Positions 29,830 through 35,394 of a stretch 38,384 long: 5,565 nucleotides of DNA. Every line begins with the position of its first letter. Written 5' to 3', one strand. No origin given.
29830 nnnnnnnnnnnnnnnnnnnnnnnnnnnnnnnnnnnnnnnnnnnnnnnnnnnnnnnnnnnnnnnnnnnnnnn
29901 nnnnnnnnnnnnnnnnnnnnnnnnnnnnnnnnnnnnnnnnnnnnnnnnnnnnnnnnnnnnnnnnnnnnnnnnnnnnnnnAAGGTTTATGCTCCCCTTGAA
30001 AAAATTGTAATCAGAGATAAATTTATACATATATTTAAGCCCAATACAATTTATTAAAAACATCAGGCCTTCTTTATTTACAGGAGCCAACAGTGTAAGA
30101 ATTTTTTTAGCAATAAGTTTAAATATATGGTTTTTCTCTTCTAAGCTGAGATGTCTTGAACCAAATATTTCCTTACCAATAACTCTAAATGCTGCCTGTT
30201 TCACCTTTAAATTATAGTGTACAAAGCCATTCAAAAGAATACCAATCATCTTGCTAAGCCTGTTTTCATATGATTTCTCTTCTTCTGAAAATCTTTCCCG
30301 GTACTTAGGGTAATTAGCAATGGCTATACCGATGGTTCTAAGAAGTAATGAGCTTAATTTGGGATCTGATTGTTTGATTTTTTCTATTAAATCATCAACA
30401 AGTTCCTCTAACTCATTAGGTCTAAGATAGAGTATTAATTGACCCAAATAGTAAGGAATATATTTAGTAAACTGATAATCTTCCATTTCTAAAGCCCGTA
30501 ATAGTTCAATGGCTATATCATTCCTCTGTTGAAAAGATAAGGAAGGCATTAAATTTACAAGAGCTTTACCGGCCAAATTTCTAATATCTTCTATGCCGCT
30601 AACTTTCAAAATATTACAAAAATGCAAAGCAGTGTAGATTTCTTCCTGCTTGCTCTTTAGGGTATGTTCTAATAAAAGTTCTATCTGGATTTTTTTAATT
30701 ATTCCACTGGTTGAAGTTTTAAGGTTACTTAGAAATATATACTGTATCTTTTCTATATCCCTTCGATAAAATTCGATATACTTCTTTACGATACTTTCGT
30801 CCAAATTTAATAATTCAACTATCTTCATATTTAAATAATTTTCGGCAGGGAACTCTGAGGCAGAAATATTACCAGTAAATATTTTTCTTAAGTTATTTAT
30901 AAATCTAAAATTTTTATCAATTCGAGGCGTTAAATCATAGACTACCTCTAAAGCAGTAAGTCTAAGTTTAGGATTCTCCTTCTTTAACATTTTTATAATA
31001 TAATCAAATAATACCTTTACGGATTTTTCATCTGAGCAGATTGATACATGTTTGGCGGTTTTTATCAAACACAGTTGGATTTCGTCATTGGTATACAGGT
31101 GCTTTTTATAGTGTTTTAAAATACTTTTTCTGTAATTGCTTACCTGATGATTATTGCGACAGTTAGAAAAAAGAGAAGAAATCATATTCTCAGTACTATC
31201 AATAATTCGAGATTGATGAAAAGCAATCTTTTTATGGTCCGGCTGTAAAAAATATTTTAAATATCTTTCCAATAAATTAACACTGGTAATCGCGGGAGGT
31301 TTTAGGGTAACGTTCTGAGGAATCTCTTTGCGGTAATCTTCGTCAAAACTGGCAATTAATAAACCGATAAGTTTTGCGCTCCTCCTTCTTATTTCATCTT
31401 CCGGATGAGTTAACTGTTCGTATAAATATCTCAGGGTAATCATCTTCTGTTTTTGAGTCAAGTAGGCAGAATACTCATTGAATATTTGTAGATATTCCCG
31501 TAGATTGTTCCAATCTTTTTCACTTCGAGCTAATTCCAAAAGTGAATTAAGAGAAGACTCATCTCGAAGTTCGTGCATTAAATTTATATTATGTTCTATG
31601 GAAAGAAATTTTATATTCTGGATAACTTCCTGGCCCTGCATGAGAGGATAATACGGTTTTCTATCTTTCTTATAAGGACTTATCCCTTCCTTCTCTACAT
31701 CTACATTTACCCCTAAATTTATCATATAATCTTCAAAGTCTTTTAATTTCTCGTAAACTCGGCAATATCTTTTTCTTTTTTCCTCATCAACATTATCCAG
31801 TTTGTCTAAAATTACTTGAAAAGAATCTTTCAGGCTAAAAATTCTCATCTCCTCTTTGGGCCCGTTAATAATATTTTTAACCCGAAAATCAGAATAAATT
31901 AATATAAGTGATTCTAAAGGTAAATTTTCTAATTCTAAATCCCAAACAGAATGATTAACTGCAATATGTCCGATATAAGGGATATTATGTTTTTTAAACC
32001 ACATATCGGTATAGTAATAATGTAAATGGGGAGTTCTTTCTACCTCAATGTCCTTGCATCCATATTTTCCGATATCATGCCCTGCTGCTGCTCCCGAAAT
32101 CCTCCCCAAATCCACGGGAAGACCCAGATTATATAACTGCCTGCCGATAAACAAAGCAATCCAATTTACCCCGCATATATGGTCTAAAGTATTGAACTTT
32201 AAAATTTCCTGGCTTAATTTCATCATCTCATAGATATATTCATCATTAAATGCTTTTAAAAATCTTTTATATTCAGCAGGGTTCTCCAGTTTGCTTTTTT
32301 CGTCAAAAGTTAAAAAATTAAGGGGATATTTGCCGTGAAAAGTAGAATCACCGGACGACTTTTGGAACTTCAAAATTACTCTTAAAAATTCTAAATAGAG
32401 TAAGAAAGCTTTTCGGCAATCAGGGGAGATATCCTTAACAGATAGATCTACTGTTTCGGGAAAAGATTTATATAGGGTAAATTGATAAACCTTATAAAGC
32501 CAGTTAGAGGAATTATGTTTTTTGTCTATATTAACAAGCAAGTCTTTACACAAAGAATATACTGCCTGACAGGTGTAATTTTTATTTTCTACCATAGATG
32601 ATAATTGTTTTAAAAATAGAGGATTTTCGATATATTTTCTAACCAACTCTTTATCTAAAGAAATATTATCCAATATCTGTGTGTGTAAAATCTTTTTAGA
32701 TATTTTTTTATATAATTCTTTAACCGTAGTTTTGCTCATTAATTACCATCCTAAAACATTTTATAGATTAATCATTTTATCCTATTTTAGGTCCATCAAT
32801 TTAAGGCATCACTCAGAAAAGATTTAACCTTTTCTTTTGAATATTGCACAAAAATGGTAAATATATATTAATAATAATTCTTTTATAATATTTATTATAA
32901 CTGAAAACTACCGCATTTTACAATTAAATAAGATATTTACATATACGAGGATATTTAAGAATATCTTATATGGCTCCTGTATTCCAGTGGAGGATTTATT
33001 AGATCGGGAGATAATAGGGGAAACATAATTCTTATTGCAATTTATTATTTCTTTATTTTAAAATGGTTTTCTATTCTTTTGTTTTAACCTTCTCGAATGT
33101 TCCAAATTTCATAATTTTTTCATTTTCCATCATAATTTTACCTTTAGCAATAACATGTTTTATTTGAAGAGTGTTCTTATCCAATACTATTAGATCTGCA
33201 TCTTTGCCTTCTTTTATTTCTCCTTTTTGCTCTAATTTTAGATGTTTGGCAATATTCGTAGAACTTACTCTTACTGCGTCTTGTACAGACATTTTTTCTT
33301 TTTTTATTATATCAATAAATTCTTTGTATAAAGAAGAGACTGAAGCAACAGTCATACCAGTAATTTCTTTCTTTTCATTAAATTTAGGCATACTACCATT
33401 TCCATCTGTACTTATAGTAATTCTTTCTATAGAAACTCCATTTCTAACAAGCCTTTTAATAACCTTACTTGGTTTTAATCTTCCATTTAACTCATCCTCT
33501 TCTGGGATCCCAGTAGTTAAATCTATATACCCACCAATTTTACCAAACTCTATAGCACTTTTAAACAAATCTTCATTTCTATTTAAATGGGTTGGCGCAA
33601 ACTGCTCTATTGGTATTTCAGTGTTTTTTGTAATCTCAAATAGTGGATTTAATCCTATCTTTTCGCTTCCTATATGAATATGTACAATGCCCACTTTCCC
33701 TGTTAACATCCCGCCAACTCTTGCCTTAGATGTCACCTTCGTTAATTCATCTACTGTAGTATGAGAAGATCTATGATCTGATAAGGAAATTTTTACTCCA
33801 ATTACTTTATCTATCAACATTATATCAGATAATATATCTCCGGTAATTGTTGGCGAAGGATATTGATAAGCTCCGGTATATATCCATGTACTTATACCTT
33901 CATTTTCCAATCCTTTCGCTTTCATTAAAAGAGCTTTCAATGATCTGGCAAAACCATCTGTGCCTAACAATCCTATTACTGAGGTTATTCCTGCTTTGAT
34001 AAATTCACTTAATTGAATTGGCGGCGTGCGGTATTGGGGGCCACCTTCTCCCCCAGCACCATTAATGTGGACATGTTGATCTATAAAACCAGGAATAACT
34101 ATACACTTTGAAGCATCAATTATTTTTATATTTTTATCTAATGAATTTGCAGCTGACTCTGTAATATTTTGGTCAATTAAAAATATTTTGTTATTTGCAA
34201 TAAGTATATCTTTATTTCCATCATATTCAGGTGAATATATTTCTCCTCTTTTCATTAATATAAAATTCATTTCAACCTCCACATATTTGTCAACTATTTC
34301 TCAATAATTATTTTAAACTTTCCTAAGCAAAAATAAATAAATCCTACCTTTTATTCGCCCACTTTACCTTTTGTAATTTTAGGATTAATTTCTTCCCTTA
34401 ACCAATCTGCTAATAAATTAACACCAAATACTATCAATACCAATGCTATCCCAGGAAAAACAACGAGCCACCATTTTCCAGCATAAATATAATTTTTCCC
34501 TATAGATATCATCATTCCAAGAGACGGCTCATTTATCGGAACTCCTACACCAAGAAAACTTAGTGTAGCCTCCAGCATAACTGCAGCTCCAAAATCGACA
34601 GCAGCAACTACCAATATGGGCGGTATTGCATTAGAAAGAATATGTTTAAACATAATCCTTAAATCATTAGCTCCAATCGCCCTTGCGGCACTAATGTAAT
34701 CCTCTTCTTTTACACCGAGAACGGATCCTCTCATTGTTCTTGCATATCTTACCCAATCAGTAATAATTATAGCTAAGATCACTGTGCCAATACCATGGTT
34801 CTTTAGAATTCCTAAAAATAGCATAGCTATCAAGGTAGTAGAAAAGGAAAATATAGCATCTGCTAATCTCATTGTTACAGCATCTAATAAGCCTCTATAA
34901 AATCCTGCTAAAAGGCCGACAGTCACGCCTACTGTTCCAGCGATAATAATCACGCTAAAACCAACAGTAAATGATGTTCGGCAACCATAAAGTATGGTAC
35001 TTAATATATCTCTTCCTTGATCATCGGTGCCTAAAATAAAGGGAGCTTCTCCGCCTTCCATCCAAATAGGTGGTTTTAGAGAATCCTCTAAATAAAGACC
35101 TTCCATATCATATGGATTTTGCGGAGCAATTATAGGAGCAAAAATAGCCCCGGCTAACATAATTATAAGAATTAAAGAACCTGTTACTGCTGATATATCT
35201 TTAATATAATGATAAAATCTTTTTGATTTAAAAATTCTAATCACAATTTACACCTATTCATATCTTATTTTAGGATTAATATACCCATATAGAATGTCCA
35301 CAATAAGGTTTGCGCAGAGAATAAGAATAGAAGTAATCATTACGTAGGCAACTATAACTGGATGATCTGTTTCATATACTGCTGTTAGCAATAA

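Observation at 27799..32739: Orphan 1,646-aa HD / helical-repeat / NadD-like / GNAT-like / PRTase-like megaprotein: candidate undescribed nucleotide (NAD- or Ap4A-type) module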

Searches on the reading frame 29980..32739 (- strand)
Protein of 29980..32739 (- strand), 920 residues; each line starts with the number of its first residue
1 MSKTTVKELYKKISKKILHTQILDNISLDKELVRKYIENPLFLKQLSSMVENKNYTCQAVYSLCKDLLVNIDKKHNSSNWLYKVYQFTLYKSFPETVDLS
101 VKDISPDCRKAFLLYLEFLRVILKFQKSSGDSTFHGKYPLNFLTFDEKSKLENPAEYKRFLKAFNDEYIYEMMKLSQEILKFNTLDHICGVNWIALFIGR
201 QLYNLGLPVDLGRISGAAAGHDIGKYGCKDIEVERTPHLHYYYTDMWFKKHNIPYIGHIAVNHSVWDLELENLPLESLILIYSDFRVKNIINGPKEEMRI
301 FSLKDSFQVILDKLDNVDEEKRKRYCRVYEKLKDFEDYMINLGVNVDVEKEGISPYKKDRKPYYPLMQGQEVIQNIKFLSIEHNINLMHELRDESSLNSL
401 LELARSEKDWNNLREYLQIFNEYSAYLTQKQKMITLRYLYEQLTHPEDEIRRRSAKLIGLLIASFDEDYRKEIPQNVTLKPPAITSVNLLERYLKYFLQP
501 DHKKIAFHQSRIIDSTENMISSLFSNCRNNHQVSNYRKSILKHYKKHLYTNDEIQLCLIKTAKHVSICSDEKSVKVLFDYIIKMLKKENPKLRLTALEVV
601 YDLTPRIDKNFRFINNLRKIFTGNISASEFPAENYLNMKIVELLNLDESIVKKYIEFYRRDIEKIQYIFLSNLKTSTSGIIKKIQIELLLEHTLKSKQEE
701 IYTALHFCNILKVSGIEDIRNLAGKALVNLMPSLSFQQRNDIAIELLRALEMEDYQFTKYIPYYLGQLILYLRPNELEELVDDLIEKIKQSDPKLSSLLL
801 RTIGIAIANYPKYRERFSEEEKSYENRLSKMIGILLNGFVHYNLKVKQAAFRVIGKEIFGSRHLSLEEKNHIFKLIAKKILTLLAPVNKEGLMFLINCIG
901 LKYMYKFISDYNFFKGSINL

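Call 36: predict_structure(alignment_id=A4)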
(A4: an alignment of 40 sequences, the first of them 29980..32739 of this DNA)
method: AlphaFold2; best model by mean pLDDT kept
length: 920 residues; sequences in the alignment: 40
mean_pLDDT: 88.1   pTM: 0.85
mean pLDDT of the five models: 88.1, 87.7, 86.3, 86.2, 84.3
residues with pLDDT >= 90: 540; 70-90: 324; 50-70: 53; < 50: 3
segments of 3 or more residues with pLDDT < 50: none
pLDDT, mean of each block of 10 residues (from residue 1): 77 90 85 90 92 93 93 86 93 85 83 95 91 90 92 90 96 94 92 94 90 94 87 68 89 89 64 86 91 80 87 71 82 93 85 55 85 93 89 84 81 86 82 93 89 95 75 63 86 94 90 94 86 89 84 92 86 90 93 95 91 93 88 94 93 93 87 85 93 87 93 86 95 93 92 72 95 94 90 90 96 92 94 94 89 93 95 94 72 88 93 89
secondary structure, 60 per line:
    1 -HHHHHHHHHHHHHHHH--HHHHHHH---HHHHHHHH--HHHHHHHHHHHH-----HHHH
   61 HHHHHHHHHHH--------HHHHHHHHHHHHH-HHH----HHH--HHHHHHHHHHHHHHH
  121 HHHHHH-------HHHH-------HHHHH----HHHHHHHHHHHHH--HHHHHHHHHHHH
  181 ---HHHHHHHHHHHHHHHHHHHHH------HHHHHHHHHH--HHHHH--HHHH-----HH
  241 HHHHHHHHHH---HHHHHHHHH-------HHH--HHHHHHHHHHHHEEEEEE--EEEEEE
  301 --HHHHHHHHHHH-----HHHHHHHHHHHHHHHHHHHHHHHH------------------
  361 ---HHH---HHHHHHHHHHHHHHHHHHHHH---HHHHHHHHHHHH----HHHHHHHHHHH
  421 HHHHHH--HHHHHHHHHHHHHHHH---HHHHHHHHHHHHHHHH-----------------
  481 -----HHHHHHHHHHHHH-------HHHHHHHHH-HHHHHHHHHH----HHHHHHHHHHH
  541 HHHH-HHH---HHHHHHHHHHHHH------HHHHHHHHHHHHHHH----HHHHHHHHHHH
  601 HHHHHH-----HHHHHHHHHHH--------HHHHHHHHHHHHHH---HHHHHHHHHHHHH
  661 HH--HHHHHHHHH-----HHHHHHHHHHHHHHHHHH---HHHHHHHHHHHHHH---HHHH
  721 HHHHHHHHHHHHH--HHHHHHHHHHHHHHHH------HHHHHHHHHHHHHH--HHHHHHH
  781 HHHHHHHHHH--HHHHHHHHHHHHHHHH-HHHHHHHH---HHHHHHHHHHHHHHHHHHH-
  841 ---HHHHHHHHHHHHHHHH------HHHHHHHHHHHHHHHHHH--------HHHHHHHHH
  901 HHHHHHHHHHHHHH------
elements in order (helices of 4 or more, strands of 3 or more residues): H2-17 H20-26 H30-37 H40-51 H57-71 H80-92 H106-126 H134-137 H145-149 H154-166 H169-180 H184-204 H211-220 H223-227 H230-233 H239-250 H254-262 H275-286 E287-292 E295-300 H303-313 H319-342 H370-390 H394-405 H410-426 H429-444 H448-463 H486-498 H506-514 H516-525 H530-544 H552-564 H571-585 H590-606 H612-622 H631-644 H648-662 H665-673 H679-696 H700-713 H717-733 H736-751 H758-771 H774-790 H793-808 H810-817 H821-839 H844-859 H866-883 H892-914
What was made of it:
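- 32323..32739 (-): N-terminal helical region, aa 1-139. Poorly conserved (mean column identity 0.36). AF2 N-half model (call 36).
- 29998..31632 (-): HEAT/ARM-like alpha-solenoid, aa 370-914. AF2 pLDDT 88 and all-helical (call 36).
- On HEAT/ARM alpha-solenoid: In the AF2 model aa 370-914 form about 26 consecutive helices at high confidence (call 36).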

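Call 39: fold_search(model_id=the predicted structure, library=pdb)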
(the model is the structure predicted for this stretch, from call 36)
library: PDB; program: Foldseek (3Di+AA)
matches with E <= 10: 1463; with E <= 0.001: 157
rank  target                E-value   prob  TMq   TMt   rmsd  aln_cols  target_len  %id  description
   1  4rv1_A                6.5e-06  1.00  0.17  0.30  16.1       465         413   11  Crystal Structure of Engineered Protein. Northeast Structural Genomics Consortium (NESG) Target OR497. (released 2014-12-10)
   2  8j07_m7               2.3e-05  1.00  0.17  0.23  25.7       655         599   11  96nm repeat of human respiratory doublet microtubule and associated axonemal complexes (released 2023-07-26)
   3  7zbz_D                2.4e-05  1.00  0.18  0.16  28.8      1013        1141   12  CAND1 delhairpin-SCF-SKP2 CAND1 partly engaged SCF partly rocked (released 2023-04-19)
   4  7z8v_D                2.4e-05  1.00  0.19  0.16  29.2      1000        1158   12  CAND1-SCF-SKP2 (SKP1deldel) CAND1 engaged SCF rocked (released 2023-04-19)
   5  4rv1_C                2.6e-05  1.00  0.15  0.29  16.9       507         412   11  Crystal Structure of Engineered Protein. Northeast Structural Genomics Consortium (NESG) Target OR497. (released 2014-12-10)
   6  3w3u                  3.5e-05  1.00  0.21  0.20  30.4      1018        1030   11  Crystal structure of Kap121p mutant R349A/Q350A/D353A/E396A/N430K/D438A/N477A (released 2013-04-10)
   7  7z8r_D                3.6e-05  1.00  0.18  0.15  28.2      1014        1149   11  CAND1-CUL1-RBX1 (released 2023-04-19)
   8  8or3_C                4.1e-05  1.00  0.18  0.16  27.6      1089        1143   11  CAND1-CUL1-RBX1-SKP1-SKP2-DCNL1 (released 2023-06-28)
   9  5h2x_A                4.6e-05  1.00  0.18  0.31  16.1       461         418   11  Crystal structure of the karyopherin Kap60p bound to the SUMO protease Ulp1p (150-172) (released 2016-12-14)
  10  5h2v_A                5.1e-05  1.00  0.22  0.21  30.5      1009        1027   11  Crystal structure of the karyopherin Kap121p bound to the SUMO protease Ulp1p (released 2016-12-14)
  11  4rv1_F                7.8e-05  1.00  0.15  0.28  18.6       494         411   12  Crystal Structure of Engineered Protein. Northeast Structural Genomics Consortium (NESG) Target OR497. (released 2014-12-10)
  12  6en4_C                8.7e-05  1.00  0.22  0.23  27.4       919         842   10  SF3b core in complex with a splicing modulator (released 2018-06-20)
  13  6y5q_u                9.0e-05  1.00  0.20  0.21  27.2       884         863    9  human 17S U2 snRNP (released 2020-06-17)
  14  7evn_C                9.0e-05  1.00  0.20  0.22  27.3       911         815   10  The cryo-EM structure of the DDX42-SF3b complex (released 2022-08-03)
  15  5h2w_A                9.3e-05  1.00  0.17  0.30  16.9       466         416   12  Crystal structure of the karyopherin Kap60p bound to the SUMO protease Ulp1p (150-340) (released 2016-12-14)
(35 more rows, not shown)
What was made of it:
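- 29998..31632 (-): Foldseek top hits are importin, CAND1, SF3B1 and PP2A-A (call 39).
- On HEAT/ARM alpha-solenoid: The top 50 Foldseek hits are all ARM/HEAT proteins (call 39).
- Checked: The AF2 N-half is all-helical (pLDDT 88), and its top Foldseek hits are ARM/HEAT solenoids (calls 36, 39).
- About 550 aa of HEAT/ARM solenoid, a typical protein-binding scaffold (call 39).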

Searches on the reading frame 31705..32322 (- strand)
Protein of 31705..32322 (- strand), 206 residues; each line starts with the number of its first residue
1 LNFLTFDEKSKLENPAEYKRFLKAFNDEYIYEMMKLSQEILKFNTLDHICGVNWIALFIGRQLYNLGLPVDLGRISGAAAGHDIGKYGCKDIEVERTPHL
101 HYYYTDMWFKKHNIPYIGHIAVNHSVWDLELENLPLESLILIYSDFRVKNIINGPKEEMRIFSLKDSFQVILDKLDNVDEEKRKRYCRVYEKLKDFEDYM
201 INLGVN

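Call 59: search_solved_structures(query=A8, max_evalue=10, show_alignments=3)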
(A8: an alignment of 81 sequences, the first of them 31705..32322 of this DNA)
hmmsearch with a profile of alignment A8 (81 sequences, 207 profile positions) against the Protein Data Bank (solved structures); distinct sequences matched with E-value up to 10: 3.
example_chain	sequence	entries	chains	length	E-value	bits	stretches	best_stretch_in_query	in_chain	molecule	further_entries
1xx7_A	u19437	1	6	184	0.021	17.7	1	45-86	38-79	oxetanocin-like protein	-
4mcw_A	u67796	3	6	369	0.047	16.5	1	12-90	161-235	Metal dependent phosphohydrolase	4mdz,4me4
2cqz_A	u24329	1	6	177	0.37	13.6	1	45-84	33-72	177aa long hypothetical protein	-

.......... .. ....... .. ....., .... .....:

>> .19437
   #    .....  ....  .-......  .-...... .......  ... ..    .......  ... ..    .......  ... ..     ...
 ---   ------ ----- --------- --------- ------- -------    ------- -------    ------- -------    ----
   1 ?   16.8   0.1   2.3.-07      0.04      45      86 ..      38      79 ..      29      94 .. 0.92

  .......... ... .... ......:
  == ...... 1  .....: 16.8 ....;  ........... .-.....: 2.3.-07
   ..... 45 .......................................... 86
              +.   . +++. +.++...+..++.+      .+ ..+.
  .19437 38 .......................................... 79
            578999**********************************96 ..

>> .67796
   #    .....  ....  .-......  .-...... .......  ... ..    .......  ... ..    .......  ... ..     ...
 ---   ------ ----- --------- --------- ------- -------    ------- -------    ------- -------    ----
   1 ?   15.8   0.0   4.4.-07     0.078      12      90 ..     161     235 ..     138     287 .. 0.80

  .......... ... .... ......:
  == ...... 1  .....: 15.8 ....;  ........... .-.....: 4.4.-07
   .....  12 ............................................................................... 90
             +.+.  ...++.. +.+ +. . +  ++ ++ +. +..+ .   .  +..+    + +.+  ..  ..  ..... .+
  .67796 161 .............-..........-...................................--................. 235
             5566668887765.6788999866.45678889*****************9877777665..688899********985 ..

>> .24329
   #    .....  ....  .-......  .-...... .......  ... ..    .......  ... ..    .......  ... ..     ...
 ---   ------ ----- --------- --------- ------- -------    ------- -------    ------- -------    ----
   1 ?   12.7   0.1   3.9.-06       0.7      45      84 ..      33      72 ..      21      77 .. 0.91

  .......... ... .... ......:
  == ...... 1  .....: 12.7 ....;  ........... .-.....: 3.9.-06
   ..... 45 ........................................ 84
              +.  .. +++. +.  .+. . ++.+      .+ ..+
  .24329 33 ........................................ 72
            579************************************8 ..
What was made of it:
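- On YqeK (COG1713) Ap4A hydrolase: The HD-domain profile hits only an OxsA-like protein (0.02), an HD-GYP protein (0.047) and one other in the PDB; no YqeK structure is matched (call 59).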

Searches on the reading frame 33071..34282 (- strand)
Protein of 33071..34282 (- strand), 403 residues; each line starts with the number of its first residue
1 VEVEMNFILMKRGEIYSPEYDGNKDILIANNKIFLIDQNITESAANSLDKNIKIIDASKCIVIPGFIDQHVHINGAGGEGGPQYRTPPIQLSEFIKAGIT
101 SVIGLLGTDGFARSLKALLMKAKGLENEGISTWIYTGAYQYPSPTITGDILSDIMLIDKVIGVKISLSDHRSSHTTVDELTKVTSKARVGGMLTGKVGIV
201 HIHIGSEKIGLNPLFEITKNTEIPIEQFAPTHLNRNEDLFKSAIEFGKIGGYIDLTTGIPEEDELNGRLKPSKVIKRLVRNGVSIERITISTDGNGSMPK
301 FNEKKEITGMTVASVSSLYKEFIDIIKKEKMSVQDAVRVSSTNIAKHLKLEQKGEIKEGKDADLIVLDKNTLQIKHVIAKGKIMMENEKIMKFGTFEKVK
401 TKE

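Call 7: search_protein_families(library=pfam, proteins=[window:33071-34282:-], max_evalue=0.001)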
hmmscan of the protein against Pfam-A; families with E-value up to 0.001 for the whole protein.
window:33071-34282:- (403 aa): 2 families
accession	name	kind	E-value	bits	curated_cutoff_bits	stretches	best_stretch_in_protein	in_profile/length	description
PF01979.26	Amidohydro_1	-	4.1e-21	76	25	1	61-384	1-345/345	Amidohydrolase family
PF07969.17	Amidohydro_3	-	1.3e-14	55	29.7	2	325-376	401-453/472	Amidohydrolase family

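Call 25: search_protein_families(library=ncbifam, proteins=[window:33074-34282:-], max_evalue=0.01)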
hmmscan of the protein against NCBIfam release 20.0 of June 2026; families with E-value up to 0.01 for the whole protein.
window:33074-34282:- (403 aa): 66 families (the best 25 are shown)
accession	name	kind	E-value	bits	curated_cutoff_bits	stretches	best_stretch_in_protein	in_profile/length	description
TIGR01975.1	isoAsp_dipep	equivalog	3.7e-147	490.6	331.25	1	7-397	1-389/389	beta-aspartyl-peptidase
TIGR03178.1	allantoinase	equivalog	1.5e-16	60.3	357.85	2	289-371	303-387/441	allantoinase AllB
TIGR02033.1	D-hydantoinase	equivalog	5.2e-16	58.6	393.25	2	324-374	351-402/454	dihydropyrimidinase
NF006689.0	PRK09237.1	equivalog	1.2e-15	57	371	2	8-74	5-67/383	amidohydrolase/deacetylase family metallohydrolase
NF006844.0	PRK09357.2-5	equivalog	7.7e-15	54.8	701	2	5-77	1-68/422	dihydroorotase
NF002668.0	PRK02382.1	equivalog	1.1e-14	54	452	2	313-373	316-376/436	dihydroorotase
TIGR00857.1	pyrC_multi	subfamily_domain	1.1e-13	50.9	279.05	2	315-371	315-371/412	dihydroorotase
NF004839.0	PRK06189.1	equivalog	1.2e-13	50.6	631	2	290-371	309-393/451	allantoinase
NF005960.0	PRK08044.1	equivalog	1.7e-13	50.1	688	2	322-371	346-395/453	allantoinase AllB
TIGR00221.1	nagA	equivalog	9e-13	47.9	225.65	2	324-381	322-379/380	N-acetylglucosamine-6-phosphate deacetylase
TIGR01178.1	ade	equivalog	9.5e-13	47.4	472.5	2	327-387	272-332/552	adenine deaminase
NF058539.1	ergo_uti2_ErtD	equivalog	1.4e-12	47.3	650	2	322-371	343-392/449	hydantoin-5-propionate amidohydrolase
NF006839.0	PRK09357.1-4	equivalog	1.7e-12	46.7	576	1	8-77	2-66/422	dihydroorotase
NF006056.0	PRK08204.1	subfamily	1.9e-12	46.7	391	2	23-73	24-67/449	hypothetical protein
NF006837.0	PRK09357.1-2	equivalog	2.8e-12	45.9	575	2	8-79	3-69/428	dihydroorotase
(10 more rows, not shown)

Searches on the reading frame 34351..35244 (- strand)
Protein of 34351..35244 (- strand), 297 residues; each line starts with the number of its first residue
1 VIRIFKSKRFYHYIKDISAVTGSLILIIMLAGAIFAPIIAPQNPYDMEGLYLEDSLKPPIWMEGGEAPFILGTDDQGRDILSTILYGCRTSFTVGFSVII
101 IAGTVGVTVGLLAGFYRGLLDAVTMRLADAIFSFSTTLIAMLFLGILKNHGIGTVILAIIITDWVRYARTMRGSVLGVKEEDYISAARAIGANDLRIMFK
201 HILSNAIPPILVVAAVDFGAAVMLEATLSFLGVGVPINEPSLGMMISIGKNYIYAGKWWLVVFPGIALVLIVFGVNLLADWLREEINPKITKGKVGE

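Call 7: search_protein_families(library=pfam, proteins=[window:34351-35244:-], max_evalue=0.001)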
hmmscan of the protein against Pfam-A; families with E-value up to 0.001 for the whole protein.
window:34351-35244:- (297 aa): 2 families
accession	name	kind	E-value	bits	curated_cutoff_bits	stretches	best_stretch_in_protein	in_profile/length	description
PF00528.27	BPD_transp_1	-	9.8e-29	100.8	26.4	1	106-291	1-183/184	Binding-protein-dependent transport system inner membrane component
PF12911.12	OppC_N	-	1.6e-06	28.3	23.9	1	16-59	13-53/53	N-terminal TM domain of oligopeptide transport permease C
